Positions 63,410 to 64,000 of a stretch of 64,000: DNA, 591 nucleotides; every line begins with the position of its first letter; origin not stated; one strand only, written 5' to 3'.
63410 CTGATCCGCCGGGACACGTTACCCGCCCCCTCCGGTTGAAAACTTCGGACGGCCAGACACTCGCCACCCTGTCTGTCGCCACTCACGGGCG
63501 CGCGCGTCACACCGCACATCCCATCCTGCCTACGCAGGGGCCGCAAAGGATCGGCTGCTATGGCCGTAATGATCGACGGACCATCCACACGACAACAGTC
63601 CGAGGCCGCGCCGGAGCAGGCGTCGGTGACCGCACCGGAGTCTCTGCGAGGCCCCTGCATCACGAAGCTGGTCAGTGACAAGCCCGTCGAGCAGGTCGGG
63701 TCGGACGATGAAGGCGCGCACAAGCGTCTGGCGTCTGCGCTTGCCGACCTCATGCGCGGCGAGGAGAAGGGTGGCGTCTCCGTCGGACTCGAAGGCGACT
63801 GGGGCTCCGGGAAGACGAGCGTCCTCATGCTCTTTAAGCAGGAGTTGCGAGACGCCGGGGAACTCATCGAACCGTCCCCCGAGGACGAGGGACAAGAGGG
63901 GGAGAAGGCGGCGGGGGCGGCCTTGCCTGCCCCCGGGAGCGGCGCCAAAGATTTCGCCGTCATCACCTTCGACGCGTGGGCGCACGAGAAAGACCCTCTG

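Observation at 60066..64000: ssb, XPB-like helicase, Bax1/DUF790 nuclease and KAP P-loop NTPase: a bacterial helicase-nuclease module with a defence-island-type neighbour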

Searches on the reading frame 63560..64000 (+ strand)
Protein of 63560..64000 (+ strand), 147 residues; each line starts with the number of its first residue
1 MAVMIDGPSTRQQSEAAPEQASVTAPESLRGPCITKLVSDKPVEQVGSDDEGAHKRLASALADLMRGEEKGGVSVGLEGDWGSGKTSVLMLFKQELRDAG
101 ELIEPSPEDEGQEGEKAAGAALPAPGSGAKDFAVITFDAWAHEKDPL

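Call 8: search_protein_families(library=pfam, proteins=[window:63560-64000:+], max_evalue=0.01)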
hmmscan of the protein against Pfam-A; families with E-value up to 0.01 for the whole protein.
window:63560-64000:+ (147 aa): 1 family
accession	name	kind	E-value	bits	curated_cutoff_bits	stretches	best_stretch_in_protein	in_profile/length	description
PF07693.20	KAP_NTPase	-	2.1e-09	37.5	20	1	57-142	4-61/293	KAP family P-loop domain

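Call 9: search_protein_families(library=padloc, proteins=[window:63560-64000:+], max_evalue=0.01)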
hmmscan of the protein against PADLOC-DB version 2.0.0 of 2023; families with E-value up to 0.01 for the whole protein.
window:63560-64000:+ (147 aa): 6 families
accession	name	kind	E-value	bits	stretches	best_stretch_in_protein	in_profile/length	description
PDLC02361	PifA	-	2.6e-11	40.8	1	37-99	5-67/720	PifA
PDLC02209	QatA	-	5.1e-07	26.7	1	56-99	17-60/646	-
PDLC02210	QatA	-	2.8e-05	20.8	1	62-98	22-59/593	-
PDLC04958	PDC-S20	-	3.2e-05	21.5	1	68-98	24-54/458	-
PDLC04959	PDC-S20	-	0.0005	17.7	1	54-99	23-67/464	-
PDLC04957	PDC-S20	-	0.00056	17.5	1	68-99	26-57/446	-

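Call 10: search_protein_families(library=ncbifam, proteins=[window:63560-64000:+], max_evalue=0.01)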
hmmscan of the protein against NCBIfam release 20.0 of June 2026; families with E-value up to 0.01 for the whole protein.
window:63560-64000:+ (147 aa): 1 family
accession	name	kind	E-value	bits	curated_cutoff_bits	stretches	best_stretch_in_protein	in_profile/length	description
NF041923.1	QatA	equivalog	1.7e-08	33.6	600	1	54-99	15-60/628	Qat anti-phage system ATPase QatA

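Call 19: find_homologous_proteins(query=window:63560-64000:+, max_evalue=0.001)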
Query window:63560-64000:+ (147 aa): 1 proteins with E <= 0.001 among 128 candidates.
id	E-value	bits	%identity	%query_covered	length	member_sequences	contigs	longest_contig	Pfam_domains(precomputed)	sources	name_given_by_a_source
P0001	7.6e-35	138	57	100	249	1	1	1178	PF07693.21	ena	-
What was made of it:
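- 63560..64000 (+): 5' end (147 codons) of a KAP-family P-loop NTPase gene that runs off the window. An independent accessory gene. The only close homologue is P0001 on L081 (57% identity, call 19).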

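Call 21: find_encoding_contigs(protein=P0001, flank=10000)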
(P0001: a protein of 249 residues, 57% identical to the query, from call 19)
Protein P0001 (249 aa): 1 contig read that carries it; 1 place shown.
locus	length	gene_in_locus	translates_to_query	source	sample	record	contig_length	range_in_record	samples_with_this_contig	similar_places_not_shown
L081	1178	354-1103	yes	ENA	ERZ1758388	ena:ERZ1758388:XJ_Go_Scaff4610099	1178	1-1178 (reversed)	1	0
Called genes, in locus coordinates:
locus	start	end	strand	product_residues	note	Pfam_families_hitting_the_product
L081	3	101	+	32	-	?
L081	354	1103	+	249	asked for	PF07693:KAP_NTPase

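Call 25: find_related_loci(query=A2, collection=metagenome_contigs, flank=10000)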
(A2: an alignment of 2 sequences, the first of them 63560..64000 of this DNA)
Query A2 (147 aa) in metagenome_contigs; peptide patterns used: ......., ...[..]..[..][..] (x = any residue, [..] = any of these).
600 stretches matched a pattern (row limit reached: there are more); 70 encode a relative of the query (tblastn E <= 1e-3); 70 distinct loci.
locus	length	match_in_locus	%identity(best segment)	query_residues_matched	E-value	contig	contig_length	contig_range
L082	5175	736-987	41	30-147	9e-19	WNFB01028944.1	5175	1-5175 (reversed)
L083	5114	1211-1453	42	33-147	7e-19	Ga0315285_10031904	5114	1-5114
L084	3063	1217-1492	34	33-147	3e-18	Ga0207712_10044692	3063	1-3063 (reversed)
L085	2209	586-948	32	4-147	2e-17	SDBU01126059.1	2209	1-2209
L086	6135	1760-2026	37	33-147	6e-17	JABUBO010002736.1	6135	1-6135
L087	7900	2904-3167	36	33-147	5e-17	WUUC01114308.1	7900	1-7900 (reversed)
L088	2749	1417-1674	41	36-147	5e-17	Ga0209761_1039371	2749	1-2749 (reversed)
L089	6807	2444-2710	34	33-147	9e-17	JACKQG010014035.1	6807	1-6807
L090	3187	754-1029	37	27-147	2e-16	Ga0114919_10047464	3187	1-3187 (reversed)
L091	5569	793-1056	36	33-147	2e-16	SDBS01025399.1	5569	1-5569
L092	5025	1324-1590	34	33-147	3e-16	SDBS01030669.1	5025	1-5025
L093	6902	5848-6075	34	44-147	4e-16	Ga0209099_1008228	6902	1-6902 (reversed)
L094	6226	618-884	34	33-147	1e-15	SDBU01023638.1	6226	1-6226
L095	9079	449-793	34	12-147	1e-15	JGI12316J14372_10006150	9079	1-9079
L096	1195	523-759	37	33-147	9e-16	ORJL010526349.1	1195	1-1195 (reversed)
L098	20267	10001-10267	33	23-147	2e-15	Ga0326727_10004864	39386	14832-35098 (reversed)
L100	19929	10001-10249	36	33-147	5e-15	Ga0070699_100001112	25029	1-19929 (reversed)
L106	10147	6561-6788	34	44-147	2e-14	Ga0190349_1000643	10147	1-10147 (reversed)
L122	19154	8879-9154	32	34-147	4e-12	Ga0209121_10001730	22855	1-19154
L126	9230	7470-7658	32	54-147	1e-11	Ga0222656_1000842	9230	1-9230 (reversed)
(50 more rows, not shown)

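Call 29: search_protein_families(library=pfam, proteins=[L082:715-2403:+, L083:1193-4528:+, L087:2886-6710:+, L100:9983-13984:+, L098:10019-12697:+], max_evalue=0.01)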
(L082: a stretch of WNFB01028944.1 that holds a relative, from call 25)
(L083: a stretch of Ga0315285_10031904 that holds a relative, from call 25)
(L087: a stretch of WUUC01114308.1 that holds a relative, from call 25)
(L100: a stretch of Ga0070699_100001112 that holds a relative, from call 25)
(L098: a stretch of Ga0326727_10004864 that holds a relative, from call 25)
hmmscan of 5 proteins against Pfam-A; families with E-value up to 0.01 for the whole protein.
L082:715-2403:+ (563 aa): 5 families
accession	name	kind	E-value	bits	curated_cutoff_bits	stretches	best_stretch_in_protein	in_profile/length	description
PF07693.20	KAP_NTPase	-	7.2e-22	78.4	20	1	31-406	3-291/293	KAP family P-loop domain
PF13191.12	AAA_16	-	2e-06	28.9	32.6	1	40-281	19-151/167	AAA ATPase domain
PF13401.12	AAA_22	-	6.3e-05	23.7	27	0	44-122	3-72/130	AAA domain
PF01712.25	dNK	-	0.0026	18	27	1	49-133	1-71/203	Deoxynucleoside kinase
PF20693.3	YobI-ATPase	-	0.0029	17.6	27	1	35-79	4-46/363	YobI-like P-loop NTPase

L083:1193-4528:+ (1112 aa): 3 families
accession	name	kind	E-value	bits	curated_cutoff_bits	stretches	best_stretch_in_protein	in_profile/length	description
PF07693.20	KAP_NTPase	-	9.8e-27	94.4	20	1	29-381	5-291/293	KAP family P-loop domain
PF13191.12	AAA_16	-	7.6e-06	27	32.6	1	35-269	15-160/167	AAA ATPase domain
PF13401.12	AAA_22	-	7.6e-05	23.5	27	0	42-100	5-63/130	AAA domain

L087:2886-6710:+ (1275 aa): 7 families
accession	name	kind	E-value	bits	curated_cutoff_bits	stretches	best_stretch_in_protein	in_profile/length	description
PF07693.20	KAP_NTPase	-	1.6e-24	87.1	20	1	32-324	2-180/293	KAP family P-loop domain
PF13191.12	AAA_16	-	2.3e-06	28.6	32.6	0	38-129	12-105/167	AAA ATPase domain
PF13401.12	AAA_22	-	5.6e-05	23.9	27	0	52-119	8-65/130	AAA domain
PF24883.2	NPHP3_N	-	7e-05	23.5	24.8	0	51-114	24-87/164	Nephrocystin 3, N-terminal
PF00004.35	AAA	-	0.0044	17.9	21.2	0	289-329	51-98/131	ATPase family associated with various cellular activities (AAA)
PF01935.23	DUF87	-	0.0059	17.2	23.2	0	53-86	27-60/220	Helicase HerA, central domain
PF10412.15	TrwB_AAD_bind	-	0.0071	15.7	20.5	0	49-86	15-51/387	Type IV secretion-system coupling protein DNA-binding domain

L100:9983-13984:+ (1334 aa): 8 families
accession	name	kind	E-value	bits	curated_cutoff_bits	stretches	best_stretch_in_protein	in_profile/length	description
PF07676.18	PD40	-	1e-32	111.8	20.9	5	1212-1237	2-28/38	WD40-like Beta Propeller Repeat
PF07693.20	KAP_NTPase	-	2.4e-29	102.9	20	1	28-389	3-289/293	KAP family P-loop domain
PF00930.27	DPPIV_N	-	3e-12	46.4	22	1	1110-1206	23-133/354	Dipeptidyl peptidase IV (DPP IV) N-terminal region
PF13191.12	AAA_16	-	1.2e-06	29.5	32.6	1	32-262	11-148/167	AAA ATPase domain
PF25174.1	Beta-prop_THOC3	-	2e-06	27.5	305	1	1109-1212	68-164/272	THOC3 beta-propeller domain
PF13401.12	AAA_22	-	5.7e-05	23.9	27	0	49-105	10-62/130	AAA domain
PF02897.21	Peptidase_S9_N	-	0.002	17.4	24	0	1133-1196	127-192/414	Prolyl oligopeptidase, N-terminal beta-propeller domain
PF14583.12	Pectate_lyase22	-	0.0026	17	30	0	1131-1172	239-282/386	Oligogalacturonate lyase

L098:10019-12697:+ (893 aa): 6 families
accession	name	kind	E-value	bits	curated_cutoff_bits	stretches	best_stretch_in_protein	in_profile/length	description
PF07693.20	KAP_NTPase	-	1.9e-24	86.9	20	1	26-452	4-291/293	KAP family P-loop domain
PF13191.12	AAA_16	-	6.3e-08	33.7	32.6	1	30-112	12-99/167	AAA ATPase domain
PF13401.12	AAA_22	-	2.2e-05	25.2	27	1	43-112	8-76/130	AAA domain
PF20693.3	YobI-ATPase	-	0.0016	18.5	27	1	40-64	14-38/363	YobI-like P-loop NTPase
PF13238.12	AAA_18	-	0.0035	18.2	29.4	1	43-107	1-53/128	AAA domain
PF00005.33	ABC_tran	-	0.0039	18.2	25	0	39-98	10-67/137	ABC transporter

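Call 30: search_protein_families(library=padloc, proteins=[L082:715-2403:+, L083:1193-4528:+, L087:2886-6710:+, L100:9983-13984:+, L098:10019-12697:+], max_evalue=0.001)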
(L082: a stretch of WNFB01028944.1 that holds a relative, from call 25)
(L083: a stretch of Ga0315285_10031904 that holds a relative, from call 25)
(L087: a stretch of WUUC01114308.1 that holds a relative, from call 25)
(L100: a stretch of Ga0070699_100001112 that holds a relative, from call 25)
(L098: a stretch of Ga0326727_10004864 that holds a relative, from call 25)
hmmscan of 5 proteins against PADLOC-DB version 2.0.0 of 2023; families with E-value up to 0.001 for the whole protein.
L082:715-2403:+ (563 aa): 7 families
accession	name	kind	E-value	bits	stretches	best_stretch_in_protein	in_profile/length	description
PDLC02361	PifA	-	4e-17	60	1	30-147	22-141/720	PifA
PDLC02210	QatA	-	1.1e-15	55.2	1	17-129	3-116/593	-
PDLC02209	QatA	-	3.8e-11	40.3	1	16-107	3-95/646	-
PDLC04958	PDC-S20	-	1.7e-08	32.2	1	34-86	16-68/458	-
PDLC04959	PDC-S20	-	2.2e-08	32.1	1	29-89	23-84/464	-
PDLC04957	PDC-S20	-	0.00011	19.8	1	36-75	20-59/446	-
PDLC04956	PDC-S20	-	0.001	16.6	0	29-91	16-81/450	-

L083:1193-4528:+ (1112 aa): 6 families
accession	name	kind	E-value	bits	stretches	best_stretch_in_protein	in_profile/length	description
PDLC02361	PifA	-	2.9e-15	53.9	1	18-124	15-124/720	PifA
PDLC02210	QatA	-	4.7e-12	43.2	2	44-112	34-104/593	-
PDLC02209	QatA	-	2e-11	41.3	1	27-84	17-75/646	-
PDLC04959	PDC-S20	-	9.5e-09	33.3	1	28-82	26-79/464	-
PDLC04958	PDC-S20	-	2.9e-05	21.6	0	34-81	20-67/458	-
PDLC04957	PDC-S20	-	0.00065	17.3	0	35-69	23-57/446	-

L087:2886-6710:+ (1275 aa): 7 families
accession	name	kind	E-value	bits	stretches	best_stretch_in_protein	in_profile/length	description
PDLC02361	PifA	-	2.3e-22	77.4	2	33-175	23-160/720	PifA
PDLC04959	PDC-S20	-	1.5e-10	39.2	1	32-124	24-112/464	-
PDLC02210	QatA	-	1.9e-10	37.9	1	39-127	22-110/593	-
PDLC02209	QatA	-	3.6e-10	37.1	1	33-112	17-97/646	-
PDLC04958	PDC-S20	-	1.5e-09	35.7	1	43-89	22-68/458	-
PDLC04956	PDC-S20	-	2.6e-07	28.4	1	32-108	17-94/450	-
PDLC04957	PDC-S20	-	9.4e-07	26.6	0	42-80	21-61/446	-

L100:9983-13984:+ (1334 aa): 6 families
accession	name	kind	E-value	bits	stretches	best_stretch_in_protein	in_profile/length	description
PDLC02361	PifA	-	1.6e-16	58.1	1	26-118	21-109/720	PifA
PDLC02209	QatA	-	1.9e-15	54.6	1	27-144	16-127/646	-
PDLC02210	QatA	-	1.9e-12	44.5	1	39-106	27-96/593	-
PDLC04959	PDC-S20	-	6e-08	30.6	1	27-114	24-109/464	-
PDLC04958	PDC-S20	-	2.9e-06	24.9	1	40-106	24-91/458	-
PDLC04956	PDC-S20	-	0.00075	17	0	27-104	17-95/450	-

L098:10019-12697:+ (893 aa): 6 families
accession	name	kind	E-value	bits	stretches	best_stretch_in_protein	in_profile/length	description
PDLC02361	PifA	-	1.7e-12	44.8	1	16-119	15-123/720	PifA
PDLC02209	QatA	-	1.8e-12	44.7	1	9-100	2-96/646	-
PDLC04959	PDC-S20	-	4.6e-11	40.9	1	12-97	13-99/464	-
PDLC02210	QatA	-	5.8e-09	33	1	41-114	33-111/593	-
PDLC04958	PDC-S20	-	3e-05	21.5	1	33-78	21-68/458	-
PDLC04957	PDC-S20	-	0.00021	18.9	1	30-67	20-57/446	-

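Call 59: search_protein_families(library=pfam, proteins=[L122:5952-7619:+, L122:7612-8892:+, L122:15243-18527:+, L106:4707-6167:+, L126:5314-6765:+], max_evalue=0.0001)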
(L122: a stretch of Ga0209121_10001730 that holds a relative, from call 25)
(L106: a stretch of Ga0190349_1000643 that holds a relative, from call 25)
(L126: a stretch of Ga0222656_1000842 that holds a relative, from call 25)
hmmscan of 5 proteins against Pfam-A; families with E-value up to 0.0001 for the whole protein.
L122:5952-7619:+ (556 aa): 3 families
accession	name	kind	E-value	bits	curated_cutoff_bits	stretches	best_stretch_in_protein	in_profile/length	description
PF02384.22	N6_Mtase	-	7.9e-108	360.9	20.4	1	211-519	4-309/311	N-6 DNA Methylase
PF12161.14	HsdM_N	-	1.3e-22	81.3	24.5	1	61-195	1-135/135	HsdM N-terminal domain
PF07669.17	Eco57I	-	1.2e-05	25.9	25.3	1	335-428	74-168/171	Eco57I restriction-modification methylase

L122:7612-8892:+ (427 aa): 1 family
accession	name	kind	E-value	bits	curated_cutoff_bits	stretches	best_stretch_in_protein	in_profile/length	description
PF01420.25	Methylase_S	-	1.5e-31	110.3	22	1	11-181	1-160/168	Type I restriction modification DNA specificity domain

L122:15243-18527:+ (1095 aa): 4 families
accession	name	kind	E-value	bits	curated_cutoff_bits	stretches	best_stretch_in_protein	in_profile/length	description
PF18766.7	SWI2_SNF2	-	7e-75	251.9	26.7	1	323-556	1-220/221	SWI2/SNF2 ATPase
PF04313.20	HSDR_N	-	9.6e-41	140.3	25.1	1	15-230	2-196/198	Type I restriction enzyme R protein N terminus (HSDR_N)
PF22679.2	T1R_D3-like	-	1e-23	84.9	27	1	598-731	6-157/158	Type I restriction enzyme subunit R domain 3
PF04851.21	ResIII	-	1.3e-19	71.1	22.5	1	319-492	3-162/164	Type III restriction enzyme, res subunit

L106:4707-6167:+ (487 aa): 3 families
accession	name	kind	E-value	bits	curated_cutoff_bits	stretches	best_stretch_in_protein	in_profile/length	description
PF21247.3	Fic-like_C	-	5.6e-17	61.8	27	1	433-481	13-61/64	Filamentation induced by cAMP protein Fic-like, C-terminal domain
PF13749.12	HATPase_c_4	-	8.6e-15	55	26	1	314-397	3-88/89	Putative ATP-dependent DNA helicase recG C-terminal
PF04326.19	SLFN_AlbA_2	-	7.5e-13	49.5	25.3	1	17-137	1-116/118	Schlafen, AlbA_2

L126:5314-6765:+ (484 aa): 2 families
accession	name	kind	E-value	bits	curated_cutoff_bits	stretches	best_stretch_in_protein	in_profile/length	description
PF13635.12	DUF4143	-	4.1e-28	98.6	28.1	1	274-437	4-160/160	Domain of unknown function (DUF4143)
PF13173.12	AAA_14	-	5.1e-23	81.9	27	1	68-201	2-129/129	AAA domain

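Call 93: find_related_loci(query=A2, collection=viral_contigs, flank=6000)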
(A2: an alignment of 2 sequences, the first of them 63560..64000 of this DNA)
Query A2 (147 aa) in viral_contigs; peptide patterns used: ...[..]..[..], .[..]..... (x = any residue, [..] = any of these).
64 stretches matched a pattern, but none encodes a relative of the query by tblastn (E <= 1e-3).
